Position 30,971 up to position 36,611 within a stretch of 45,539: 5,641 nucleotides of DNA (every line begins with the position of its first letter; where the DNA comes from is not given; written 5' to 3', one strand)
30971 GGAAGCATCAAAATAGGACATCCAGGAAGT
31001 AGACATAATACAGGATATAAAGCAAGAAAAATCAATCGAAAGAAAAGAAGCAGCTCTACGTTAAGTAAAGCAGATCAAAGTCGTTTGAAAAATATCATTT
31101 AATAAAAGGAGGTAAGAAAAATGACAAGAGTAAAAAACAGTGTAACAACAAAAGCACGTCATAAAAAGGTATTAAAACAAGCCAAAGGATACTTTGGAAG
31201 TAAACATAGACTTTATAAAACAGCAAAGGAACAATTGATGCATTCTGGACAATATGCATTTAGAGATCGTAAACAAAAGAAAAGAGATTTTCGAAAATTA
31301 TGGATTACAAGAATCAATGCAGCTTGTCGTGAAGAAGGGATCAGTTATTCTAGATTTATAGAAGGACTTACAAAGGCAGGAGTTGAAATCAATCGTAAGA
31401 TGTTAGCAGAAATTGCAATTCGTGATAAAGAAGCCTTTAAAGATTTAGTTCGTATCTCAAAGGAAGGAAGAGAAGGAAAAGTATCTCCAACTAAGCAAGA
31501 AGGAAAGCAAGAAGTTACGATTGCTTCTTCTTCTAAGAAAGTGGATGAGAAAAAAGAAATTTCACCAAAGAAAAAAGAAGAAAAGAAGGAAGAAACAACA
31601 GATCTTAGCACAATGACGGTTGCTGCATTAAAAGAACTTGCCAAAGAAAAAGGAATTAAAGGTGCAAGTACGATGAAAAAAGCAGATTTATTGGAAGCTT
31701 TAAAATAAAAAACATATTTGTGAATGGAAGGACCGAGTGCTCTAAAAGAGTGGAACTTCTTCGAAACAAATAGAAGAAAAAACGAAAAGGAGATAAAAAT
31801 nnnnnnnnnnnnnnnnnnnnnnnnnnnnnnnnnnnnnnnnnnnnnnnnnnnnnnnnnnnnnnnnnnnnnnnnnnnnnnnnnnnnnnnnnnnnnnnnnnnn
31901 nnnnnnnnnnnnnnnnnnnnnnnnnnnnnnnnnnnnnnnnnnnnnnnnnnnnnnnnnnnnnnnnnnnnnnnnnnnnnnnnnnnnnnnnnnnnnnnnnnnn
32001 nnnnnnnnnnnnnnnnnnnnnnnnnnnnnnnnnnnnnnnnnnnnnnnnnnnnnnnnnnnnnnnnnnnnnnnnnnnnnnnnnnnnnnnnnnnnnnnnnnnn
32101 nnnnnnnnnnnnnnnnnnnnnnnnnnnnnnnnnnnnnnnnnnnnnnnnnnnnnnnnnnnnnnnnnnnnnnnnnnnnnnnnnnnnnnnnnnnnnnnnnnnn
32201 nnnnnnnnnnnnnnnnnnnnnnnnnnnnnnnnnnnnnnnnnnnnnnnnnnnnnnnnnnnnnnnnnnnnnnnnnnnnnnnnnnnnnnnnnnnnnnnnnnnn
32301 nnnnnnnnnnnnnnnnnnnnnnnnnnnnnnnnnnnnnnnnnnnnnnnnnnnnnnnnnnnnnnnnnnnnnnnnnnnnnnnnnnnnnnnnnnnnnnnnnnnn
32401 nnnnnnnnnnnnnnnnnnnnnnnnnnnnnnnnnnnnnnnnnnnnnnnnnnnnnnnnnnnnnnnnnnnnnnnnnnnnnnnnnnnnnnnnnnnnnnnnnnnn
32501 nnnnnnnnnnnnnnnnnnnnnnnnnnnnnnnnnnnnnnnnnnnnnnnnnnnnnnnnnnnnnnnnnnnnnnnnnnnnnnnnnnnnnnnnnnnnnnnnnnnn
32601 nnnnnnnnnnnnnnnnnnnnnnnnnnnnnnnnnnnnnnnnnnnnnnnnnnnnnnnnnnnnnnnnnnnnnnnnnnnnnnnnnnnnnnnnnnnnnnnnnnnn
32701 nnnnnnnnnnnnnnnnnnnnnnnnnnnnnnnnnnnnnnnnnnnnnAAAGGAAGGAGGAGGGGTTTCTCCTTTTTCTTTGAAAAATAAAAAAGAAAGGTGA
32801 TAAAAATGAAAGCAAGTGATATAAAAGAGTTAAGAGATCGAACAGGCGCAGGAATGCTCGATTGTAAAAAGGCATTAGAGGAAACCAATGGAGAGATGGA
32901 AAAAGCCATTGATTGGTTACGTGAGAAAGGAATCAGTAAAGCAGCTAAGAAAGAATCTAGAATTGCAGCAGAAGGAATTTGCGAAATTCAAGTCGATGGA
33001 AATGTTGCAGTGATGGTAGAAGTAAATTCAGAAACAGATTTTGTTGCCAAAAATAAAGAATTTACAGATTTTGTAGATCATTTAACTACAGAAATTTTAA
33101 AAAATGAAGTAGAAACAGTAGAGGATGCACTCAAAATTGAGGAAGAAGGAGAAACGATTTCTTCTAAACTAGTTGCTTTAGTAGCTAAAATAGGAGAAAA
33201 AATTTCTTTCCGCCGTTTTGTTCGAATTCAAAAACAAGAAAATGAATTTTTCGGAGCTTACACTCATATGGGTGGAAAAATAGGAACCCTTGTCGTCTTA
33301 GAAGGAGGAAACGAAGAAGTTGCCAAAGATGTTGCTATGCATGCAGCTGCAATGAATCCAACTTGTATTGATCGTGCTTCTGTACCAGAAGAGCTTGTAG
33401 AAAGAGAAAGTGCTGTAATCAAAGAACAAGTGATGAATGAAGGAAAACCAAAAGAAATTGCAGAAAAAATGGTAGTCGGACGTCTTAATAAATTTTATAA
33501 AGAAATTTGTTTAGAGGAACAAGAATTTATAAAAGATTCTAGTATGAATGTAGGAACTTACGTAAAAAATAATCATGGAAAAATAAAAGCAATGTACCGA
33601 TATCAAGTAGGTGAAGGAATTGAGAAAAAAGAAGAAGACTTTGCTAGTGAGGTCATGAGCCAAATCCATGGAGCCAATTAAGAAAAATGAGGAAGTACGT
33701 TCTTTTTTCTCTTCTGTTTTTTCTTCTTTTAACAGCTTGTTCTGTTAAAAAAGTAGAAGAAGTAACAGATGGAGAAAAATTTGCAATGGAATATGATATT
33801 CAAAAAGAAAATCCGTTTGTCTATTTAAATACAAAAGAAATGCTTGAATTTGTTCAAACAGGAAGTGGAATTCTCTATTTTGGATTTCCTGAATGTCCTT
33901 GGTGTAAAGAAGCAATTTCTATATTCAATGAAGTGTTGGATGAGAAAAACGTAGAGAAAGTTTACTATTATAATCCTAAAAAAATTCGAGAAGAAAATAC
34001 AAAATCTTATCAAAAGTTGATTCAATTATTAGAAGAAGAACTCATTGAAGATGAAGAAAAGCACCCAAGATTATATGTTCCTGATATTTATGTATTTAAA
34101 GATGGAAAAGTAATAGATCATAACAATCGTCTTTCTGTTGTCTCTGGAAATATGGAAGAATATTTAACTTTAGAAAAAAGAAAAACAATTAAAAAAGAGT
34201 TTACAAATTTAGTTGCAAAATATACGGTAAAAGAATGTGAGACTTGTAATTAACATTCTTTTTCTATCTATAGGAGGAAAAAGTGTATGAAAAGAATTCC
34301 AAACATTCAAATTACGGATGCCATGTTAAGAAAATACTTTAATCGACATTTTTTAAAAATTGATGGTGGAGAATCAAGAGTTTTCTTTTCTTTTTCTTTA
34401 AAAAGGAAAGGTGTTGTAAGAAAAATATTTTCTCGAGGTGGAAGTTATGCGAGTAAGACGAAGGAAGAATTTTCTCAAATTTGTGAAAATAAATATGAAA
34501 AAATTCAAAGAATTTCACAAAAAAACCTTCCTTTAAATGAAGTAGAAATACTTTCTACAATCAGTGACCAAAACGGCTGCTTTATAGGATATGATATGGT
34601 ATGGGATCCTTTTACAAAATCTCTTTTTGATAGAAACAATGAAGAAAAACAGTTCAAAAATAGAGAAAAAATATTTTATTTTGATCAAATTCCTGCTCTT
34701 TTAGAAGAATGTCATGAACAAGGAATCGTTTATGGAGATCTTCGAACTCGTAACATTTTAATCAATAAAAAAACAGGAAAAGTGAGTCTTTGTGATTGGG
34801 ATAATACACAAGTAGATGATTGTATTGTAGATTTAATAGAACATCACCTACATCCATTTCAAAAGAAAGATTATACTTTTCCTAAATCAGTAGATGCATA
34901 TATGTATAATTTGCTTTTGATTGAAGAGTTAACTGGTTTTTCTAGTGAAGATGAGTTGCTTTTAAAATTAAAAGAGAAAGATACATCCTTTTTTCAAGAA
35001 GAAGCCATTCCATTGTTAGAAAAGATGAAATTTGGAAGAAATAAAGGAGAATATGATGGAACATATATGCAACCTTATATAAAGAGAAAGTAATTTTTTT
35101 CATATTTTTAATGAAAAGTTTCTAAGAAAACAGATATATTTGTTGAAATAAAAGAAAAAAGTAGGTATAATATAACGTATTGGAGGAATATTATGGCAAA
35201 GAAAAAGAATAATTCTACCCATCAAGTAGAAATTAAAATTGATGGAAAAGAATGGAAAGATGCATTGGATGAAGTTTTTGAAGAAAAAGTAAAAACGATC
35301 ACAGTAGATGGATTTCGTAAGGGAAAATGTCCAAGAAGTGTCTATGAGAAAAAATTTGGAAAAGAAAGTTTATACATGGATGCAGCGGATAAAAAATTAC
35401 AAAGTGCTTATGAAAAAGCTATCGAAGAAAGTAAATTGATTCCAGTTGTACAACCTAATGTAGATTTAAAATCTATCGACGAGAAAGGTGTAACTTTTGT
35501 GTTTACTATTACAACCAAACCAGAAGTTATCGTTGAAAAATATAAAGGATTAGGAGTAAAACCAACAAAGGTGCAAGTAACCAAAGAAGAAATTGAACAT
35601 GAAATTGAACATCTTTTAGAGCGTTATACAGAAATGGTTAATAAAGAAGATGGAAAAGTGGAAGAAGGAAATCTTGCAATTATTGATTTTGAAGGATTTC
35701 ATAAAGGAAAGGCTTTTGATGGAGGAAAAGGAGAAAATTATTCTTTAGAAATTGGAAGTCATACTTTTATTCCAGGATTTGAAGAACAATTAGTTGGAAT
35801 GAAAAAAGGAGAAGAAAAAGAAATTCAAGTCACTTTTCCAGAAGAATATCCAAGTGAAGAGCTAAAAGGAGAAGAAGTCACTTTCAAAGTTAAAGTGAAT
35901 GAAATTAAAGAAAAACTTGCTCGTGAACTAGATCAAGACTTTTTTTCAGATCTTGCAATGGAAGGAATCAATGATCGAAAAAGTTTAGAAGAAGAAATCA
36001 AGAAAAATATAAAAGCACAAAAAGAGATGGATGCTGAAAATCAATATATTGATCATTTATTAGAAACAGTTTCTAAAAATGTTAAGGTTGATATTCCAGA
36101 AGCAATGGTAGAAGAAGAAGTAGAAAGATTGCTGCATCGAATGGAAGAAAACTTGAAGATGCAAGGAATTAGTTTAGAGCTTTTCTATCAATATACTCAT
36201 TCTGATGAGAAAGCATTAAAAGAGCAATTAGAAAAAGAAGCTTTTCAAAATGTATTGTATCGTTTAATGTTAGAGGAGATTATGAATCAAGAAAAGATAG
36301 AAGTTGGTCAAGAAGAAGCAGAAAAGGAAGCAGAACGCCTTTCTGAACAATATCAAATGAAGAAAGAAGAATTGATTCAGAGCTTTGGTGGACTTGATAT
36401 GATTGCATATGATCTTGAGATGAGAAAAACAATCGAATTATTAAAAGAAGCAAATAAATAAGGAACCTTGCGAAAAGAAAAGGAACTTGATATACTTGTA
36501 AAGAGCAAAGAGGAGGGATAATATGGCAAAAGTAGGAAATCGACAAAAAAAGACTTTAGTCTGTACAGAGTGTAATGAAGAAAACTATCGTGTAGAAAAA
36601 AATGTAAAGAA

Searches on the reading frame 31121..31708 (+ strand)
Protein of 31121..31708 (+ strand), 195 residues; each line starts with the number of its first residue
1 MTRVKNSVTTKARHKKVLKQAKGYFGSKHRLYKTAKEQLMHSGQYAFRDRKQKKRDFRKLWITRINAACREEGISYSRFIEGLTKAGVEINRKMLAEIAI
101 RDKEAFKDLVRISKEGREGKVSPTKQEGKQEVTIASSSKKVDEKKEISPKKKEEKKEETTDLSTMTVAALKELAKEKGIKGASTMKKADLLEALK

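Call 62: search_protein_families(library=pfam, proteins=[window:31121-31708:+], max_evalue=0.00001)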
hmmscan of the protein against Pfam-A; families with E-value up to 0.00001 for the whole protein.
window:31121-31708:+ (195 aa): 2 families
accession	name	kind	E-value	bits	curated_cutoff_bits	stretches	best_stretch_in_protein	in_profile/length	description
PF00453.23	Ribosomal_L20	-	3.9e-48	162.5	30.8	1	3-109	1-107/107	Ribosomal protein L20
PF07498.18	Rho_N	-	2.4e-09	37.4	24.9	1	161-194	1-34/43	Rho termination factor, N-terminal domain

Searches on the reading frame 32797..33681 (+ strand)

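Call 62: search_protein_families(library=pfam, proteins=[window:32797-33681:+], max_evalue=0.00001)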
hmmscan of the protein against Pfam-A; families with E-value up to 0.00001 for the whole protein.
window:32797-33681:+ (294 aa): 2 families
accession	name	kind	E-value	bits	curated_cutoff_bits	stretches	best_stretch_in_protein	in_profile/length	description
PF00889.24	EF_TS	-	6.7e-73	245.1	27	1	71-273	1-204/204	Elongation factor TS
PF25025.1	EF-Ts_N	-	2.1e-07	31.2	33.2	1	3-44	11-53/60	Elongation factor Ts, mitochondrial, N-terminal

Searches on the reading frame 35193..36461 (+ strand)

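Call 62: search_protein_families(library=pfam, proteins=[window:35193-36461:+], max_evalue=0.00001)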
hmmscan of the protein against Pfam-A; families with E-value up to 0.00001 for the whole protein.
window:35193-36461:+ (422 aa): 3 families
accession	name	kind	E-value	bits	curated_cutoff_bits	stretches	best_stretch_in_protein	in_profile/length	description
PF05697.18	Trigger_N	-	7.8e-35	120.7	22.2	1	3-141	6-144/144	Bacterial trigger factor protein (TF)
PF05698.19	Trigger_C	-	1.6e-31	110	22.7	1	264-419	4-162/162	Bacterial trigger factor protein (TF) C-terminus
PF00254.34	FKBP_C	-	2.6e-17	63.4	21.1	1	155-235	4-93/94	FKBP-type peptidyl-prolyl cis-trans isomerase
